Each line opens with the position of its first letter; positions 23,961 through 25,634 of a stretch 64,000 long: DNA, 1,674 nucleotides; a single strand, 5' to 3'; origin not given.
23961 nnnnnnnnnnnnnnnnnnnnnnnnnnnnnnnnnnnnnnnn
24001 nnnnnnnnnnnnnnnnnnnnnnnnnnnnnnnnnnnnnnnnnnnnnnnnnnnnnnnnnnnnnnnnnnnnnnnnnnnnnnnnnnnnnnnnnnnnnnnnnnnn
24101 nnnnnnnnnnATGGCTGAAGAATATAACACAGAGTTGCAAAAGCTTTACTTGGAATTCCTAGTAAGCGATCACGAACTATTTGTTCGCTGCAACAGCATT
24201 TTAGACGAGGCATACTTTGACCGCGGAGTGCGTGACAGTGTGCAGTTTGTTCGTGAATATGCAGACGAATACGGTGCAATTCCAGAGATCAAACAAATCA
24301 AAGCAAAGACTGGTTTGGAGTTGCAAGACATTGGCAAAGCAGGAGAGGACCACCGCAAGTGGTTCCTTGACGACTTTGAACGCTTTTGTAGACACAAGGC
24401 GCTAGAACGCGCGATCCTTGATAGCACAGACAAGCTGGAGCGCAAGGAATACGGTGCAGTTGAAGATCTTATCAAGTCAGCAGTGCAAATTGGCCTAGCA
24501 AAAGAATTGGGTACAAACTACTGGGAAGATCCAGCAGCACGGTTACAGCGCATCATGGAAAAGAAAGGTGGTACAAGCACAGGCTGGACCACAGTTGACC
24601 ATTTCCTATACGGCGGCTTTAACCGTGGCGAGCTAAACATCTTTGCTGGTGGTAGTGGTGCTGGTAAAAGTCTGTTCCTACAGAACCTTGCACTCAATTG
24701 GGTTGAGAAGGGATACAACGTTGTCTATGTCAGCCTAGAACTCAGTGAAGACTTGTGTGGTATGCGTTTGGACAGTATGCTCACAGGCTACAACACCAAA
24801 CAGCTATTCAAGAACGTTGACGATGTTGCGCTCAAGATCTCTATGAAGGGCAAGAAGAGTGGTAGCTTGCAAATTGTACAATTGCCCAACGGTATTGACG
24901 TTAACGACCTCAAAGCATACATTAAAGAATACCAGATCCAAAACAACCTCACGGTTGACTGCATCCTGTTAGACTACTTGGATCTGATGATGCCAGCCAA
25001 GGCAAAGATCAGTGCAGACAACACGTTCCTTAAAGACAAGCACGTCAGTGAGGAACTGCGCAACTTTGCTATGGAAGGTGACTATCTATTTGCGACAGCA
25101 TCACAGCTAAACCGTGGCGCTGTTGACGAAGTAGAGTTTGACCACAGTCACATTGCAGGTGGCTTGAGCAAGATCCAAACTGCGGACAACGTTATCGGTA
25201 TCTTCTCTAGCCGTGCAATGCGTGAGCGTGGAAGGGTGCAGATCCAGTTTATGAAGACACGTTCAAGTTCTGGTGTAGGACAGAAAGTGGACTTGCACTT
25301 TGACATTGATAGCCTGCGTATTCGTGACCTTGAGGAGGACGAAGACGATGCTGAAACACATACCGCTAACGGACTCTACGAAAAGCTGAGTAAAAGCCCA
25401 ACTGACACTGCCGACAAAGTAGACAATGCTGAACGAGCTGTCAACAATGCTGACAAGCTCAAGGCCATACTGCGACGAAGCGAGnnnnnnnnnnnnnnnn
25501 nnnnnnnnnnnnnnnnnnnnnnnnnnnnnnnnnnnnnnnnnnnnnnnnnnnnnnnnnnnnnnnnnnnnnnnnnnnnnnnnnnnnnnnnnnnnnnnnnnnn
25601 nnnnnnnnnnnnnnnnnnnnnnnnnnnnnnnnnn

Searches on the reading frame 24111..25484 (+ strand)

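Call 54: search_protein_families(library=phrogs, proteins=[window:24111-25484:+], max_evalue=0.00001)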
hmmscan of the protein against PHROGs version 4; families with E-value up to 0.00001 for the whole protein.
window:24111-25484:+ (458 aa): 3 families
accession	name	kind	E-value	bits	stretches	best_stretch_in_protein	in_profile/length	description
phrog_19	-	DNA, RNA and nucleotide metabolism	1.2e-69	236.8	1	1-428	155-603/621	DnaB-like replicative helicase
phrog_239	-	DNA, RNA and nucleotide metabolism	3.6e-30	106.6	1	150-425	336-617/801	DNA primase/helicase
phrog_243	-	DNA, RNA and nucleotide metabolism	1.1e-15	58.4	1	168-410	30-271/273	DnaB-like replicative helicase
